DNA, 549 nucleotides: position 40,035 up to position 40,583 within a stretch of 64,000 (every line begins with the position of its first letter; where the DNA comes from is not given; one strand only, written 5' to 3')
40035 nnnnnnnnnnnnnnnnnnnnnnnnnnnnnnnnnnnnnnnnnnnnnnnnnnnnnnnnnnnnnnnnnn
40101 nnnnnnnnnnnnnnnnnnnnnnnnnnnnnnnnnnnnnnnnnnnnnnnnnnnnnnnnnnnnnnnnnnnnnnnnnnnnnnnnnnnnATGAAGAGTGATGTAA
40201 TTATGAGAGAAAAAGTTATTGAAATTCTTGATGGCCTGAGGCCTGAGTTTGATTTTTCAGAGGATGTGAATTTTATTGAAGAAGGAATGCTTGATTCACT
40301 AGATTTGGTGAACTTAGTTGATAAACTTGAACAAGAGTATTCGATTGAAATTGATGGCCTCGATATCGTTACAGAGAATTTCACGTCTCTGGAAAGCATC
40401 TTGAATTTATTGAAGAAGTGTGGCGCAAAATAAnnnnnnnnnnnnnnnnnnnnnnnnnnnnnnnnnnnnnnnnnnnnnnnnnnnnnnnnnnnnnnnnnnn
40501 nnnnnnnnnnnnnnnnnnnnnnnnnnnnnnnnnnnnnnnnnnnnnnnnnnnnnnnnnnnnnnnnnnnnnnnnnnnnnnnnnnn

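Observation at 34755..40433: NRPS-like acyl-tailoring cassette inside the polysaccharide locus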

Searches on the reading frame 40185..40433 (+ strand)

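Call 4: search_protein_families(library=pfam, proteins=[window:40185-40433:+], max_evalue=0.01)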
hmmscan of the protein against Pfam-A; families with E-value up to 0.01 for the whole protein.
window:40185-40433:+ (82 aa): 1 family
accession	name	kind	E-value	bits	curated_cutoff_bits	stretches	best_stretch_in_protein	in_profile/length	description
PF00550.31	PP-binding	-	5.6e-07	30.2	20.8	1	19-75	13-66/67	Phosphopantetheine attachment site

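Call 6: search_protein_families(library=ncbifam, proteins=[window:40185-40433:+], max_evalue=0.01)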
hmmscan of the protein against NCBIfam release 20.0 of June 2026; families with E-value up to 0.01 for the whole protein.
window:40185-40433:+ (82 aa): 13 families
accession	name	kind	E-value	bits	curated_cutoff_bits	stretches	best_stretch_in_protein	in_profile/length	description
NF058660.1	cispen_ACP_AmcB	equivalog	1.2e-07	31.8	80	1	23-78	22-77/80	cispentacin biosynthesis acyl carrier protein AmcB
NF003464.0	PRK05087.1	equivalog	9.8e-07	28.7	68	1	7-74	3-72/78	D-alanine--poly(phosphoribitol) ligase subunit DltC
NF002148.0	PRK00982.1-2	subfamily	2.9e-06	27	71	1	23-77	23-75/79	acyl carrier protein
TIGR00517.1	acyl_carrier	equivalog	7.3e-06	25.8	70.45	1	23-77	22-74/77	acyl carrier protein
NF002149.0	PRK00982.1-3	equivalog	4.3e-05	23.4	106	1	22-70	21-67/78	acyl carrier protein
NF002151.0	PRK00982.1-5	equivalog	5.8e-05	23.1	92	1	5-57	4-56/78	acyl carrier protein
NF052616.1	ACP_for_OlsHI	equivalog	0.0001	22.6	130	1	13-78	15-79/83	ornithine lipid biosynthesis acyl carrier protein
TIGR01688.1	dltC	equivalog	0.00015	21.7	52.35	1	25-65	20-60/73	D-alanine--poly(phosphoribitol) ligase subunit 2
NF002150.0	PRK00982.1-4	subfamily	0.0003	20.9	66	1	25-60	26-61/80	acyl carrier protein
NF005480.0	PRK07081.1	equivalog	0.0019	18.1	72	1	36-77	33-74/83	acyl carrier protein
NF009104.0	PRK12449.1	equivalog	0.002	18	70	1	9-78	8-77/80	acyl carrier protein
TIGR04069.1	ocin_ACP_rel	hypoth_equivalog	0.0031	18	70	1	30-75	31-76/77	peptide maturation system acyl carrier-related protein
NF040636.1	AcpM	exception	0.0033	17.4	146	1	10-61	12-62/93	meromycolate extension acyl carrier protein AcpM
